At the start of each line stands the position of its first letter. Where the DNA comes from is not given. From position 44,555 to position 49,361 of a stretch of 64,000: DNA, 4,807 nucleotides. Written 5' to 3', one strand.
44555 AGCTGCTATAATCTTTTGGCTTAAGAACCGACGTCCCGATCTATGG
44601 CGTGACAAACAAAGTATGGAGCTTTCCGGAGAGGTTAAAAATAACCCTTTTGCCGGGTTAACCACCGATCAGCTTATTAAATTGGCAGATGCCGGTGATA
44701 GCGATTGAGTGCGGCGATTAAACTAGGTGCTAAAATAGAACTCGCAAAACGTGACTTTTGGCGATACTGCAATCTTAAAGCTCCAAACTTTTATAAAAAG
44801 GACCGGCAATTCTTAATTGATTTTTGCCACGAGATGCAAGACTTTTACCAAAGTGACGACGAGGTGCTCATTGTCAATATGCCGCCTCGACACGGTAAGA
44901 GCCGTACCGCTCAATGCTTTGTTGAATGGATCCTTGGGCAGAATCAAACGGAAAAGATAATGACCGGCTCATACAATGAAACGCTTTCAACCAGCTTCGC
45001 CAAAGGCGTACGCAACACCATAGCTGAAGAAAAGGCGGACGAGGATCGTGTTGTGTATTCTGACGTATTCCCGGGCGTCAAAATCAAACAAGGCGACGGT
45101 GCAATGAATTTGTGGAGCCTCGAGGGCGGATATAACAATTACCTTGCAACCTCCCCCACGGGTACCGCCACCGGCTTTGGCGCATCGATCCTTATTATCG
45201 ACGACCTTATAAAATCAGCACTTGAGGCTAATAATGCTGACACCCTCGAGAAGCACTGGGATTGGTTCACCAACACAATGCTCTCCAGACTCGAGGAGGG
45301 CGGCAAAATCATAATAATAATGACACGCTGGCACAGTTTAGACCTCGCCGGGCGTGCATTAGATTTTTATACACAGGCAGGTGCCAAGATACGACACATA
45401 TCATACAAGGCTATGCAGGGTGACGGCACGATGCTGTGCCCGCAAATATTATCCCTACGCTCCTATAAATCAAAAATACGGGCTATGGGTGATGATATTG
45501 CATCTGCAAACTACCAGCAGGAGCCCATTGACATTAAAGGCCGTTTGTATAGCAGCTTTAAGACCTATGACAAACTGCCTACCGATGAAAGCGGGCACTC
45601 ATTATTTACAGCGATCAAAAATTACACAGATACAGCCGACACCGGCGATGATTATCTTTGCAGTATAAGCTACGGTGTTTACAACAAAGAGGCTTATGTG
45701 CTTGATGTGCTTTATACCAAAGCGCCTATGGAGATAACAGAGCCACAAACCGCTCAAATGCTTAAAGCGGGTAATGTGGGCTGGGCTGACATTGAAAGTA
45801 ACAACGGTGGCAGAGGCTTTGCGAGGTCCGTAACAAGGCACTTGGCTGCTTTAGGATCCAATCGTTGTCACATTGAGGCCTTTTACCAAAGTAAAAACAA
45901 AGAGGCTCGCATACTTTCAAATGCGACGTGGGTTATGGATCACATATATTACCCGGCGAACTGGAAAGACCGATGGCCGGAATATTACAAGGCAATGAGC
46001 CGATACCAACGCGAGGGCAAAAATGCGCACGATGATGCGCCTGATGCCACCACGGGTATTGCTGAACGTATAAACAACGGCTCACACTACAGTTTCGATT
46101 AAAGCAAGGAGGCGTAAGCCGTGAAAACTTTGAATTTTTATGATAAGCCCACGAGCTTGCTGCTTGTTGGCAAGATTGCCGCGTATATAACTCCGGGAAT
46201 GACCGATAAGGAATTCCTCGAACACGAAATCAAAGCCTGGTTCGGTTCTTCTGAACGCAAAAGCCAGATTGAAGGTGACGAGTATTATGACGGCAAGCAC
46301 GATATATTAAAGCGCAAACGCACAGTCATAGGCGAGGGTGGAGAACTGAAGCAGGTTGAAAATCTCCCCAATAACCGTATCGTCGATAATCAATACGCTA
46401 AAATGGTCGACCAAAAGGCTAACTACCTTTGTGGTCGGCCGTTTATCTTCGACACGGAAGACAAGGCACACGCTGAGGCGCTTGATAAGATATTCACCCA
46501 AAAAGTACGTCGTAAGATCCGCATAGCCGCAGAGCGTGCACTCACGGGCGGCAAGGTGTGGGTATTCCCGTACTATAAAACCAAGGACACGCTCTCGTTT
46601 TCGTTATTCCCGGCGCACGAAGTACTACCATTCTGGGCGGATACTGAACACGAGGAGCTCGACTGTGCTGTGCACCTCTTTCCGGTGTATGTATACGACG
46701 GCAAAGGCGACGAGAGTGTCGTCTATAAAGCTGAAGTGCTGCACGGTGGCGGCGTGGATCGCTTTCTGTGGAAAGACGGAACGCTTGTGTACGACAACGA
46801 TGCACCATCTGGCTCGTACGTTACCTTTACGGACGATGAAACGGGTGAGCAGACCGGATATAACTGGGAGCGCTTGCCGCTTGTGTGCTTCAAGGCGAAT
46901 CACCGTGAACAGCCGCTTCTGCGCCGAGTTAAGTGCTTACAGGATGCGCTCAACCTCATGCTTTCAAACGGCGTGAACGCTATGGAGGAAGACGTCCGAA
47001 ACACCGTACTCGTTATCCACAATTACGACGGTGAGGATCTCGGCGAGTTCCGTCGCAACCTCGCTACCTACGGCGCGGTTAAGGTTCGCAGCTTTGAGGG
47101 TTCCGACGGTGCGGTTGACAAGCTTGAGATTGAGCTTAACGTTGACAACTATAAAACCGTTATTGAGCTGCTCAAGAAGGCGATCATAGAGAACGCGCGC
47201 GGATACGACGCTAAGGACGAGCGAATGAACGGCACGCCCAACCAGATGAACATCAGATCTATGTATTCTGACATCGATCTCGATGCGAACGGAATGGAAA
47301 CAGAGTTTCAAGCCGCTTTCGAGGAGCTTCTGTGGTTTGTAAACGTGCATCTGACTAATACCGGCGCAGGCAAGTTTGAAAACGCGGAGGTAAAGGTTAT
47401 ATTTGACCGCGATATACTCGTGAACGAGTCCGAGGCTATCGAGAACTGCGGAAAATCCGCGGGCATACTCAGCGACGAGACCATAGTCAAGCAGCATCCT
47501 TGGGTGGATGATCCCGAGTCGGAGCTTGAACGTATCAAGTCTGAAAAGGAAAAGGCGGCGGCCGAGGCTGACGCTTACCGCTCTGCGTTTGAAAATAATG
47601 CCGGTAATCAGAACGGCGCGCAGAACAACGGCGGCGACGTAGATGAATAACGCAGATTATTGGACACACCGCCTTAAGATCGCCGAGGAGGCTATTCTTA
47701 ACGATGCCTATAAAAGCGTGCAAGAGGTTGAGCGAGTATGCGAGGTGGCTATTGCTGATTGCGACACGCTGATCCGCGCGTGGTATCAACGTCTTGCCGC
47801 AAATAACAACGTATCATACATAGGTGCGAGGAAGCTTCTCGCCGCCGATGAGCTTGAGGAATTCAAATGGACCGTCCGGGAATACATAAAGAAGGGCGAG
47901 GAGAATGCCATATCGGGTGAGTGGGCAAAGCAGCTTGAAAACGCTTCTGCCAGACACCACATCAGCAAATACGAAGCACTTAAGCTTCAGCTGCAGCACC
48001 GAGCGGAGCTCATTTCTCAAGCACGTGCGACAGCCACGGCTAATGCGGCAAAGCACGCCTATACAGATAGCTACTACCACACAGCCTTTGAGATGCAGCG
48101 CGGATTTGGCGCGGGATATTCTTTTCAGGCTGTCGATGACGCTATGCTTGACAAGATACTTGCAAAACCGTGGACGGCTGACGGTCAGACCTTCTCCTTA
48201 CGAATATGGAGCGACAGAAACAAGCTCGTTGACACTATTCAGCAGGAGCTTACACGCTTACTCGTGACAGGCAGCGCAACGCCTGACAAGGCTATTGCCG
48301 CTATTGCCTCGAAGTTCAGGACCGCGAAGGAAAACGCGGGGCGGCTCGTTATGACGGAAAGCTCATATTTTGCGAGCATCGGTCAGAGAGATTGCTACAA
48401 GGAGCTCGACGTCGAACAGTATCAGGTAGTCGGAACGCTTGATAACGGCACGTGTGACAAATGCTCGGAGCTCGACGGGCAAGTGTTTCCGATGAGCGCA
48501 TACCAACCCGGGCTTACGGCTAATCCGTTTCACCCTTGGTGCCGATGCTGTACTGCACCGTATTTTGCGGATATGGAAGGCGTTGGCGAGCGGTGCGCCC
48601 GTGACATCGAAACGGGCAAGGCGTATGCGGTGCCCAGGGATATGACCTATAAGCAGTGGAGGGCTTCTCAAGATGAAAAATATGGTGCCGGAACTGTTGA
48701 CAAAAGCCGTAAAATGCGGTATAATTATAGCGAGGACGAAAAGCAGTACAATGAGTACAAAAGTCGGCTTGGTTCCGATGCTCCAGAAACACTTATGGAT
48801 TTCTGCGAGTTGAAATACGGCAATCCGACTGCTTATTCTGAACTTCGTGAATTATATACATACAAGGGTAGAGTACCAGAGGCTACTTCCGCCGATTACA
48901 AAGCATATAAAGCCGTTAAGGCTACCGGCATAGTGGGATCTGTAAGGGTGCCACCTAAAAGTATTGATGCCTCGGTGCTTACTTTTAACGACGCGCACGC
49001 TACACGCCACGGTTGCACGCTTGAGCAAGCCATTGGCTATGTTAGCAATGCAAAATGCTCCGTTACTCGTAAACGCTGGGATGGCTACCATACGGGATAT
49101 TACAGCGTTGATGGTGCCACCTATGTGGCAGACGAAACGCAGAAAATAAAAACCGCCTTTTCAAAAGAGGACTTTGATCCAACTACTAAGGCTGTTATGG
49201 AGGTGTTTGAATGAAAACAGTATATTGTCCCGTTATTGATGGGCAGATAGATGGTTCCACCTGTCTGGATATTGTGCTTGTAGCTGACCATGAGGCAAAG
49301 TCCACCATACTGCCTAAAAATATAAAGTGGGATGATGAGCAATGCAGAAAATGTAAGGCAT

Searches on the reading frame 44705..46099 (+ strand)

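Call 42: search_protein_families(library=phrogs, proteins=[window:44705-46099:+], max_evalue=0.00001)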
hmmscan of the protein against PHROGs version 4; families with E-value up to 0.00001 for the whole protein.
window:44705-46099:+ (465 aa): 5 families
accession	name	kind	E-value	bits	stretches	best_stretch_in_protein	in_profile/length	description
phrog_30251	-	head and packaging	1.3e-231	772.2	1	5-446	8-450/799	terminase large subunit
phrog_38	-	head and packaging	1.1e-100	339.5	1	8-460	264-707/760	terminase large subunit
phrog_4758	-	head and packaging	1e-61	209.4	1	3-242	5-241/243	terminase large subunit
phrog_5573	-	head and packaging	1.7e-56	192.4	1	220-460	3-238/250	terminase large subunit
phrog_8148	-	head and packaging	1e-27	97.1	1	4-61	6-64/64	terminase small subunit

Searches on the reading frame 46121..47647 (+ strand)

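Call 42: search_protein_families(library=phrogs, proteins=[window:46121-47647:+], max_evalue=0.00001)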
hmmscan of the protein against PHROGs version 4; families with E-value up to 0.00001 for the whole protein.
window:46121-47647:+ (509 aa): 3 families
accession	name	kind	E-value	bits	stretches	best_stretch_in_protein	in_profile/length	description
phrog_64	-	head and packaging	3.5e-108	363.4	1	24-503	70-522/547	portal protein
phrog_9064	-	head and packaging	3.8e-52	178.1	1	269-485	6-215/228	portal protein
phrog_8418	-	head and packaging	2.6e-08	35.1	1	416-485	41-110/136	portal protein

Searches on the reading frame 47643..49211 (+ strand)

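Call 42: search_protein_families(library=phrogs, proteins=[window:47643-49211:+], max_evalue=0.00001)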
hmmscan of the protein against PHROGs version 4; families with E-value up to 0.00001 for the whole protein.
window:47643-49211:+ (523 aa): 13 families
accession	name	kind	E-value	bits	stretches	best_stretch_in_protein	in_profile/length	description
phrog_115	-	head and packaging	1.1e-101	343.1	1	1-408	19-402/665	minor head protein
phrog_2841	-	head and packaging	9.8e-98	329.4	1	1-371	1-373/525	minor head protein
phrog_595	-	head and packaging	5e-76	258.1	1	5-374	2-367/513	head maturation protease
phrog_4728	-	head and packaging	4.3e-61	208.4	1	3-396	3-381/591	head morphogenesis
phrog_21033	-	unknown function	6.1e-29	102.4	1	248-406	3-158/265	-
phrog_8404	-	unknown function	1.6e-28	100.7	1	1-128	1-128/137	-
phrog_6577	-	unknown function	7.1e-25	88.5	1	175-377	97-304/1066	-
phrog_7625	-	head and packaging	2.6e-22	80.4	1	107-369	45-319/504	head morphogenesis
phrog_19443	-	head and packaging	5.6e-21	75.6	1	19-368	15-329/579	minor head protein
phrog_241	-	head and packaging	4.5e-16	60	1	227-345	193-314/679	head morphogenesis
phrog_4611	-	head and packaging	9.1e-12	45.1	1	248-403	207-347/710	minor head protein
phrog_1657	-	head and packaging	4.4e-10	40.4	1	80-344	50-334/337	head morphogenesis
phrog_2494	-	head and packaging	4.9e-07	30.3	1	259-425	173-322/399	minor head protein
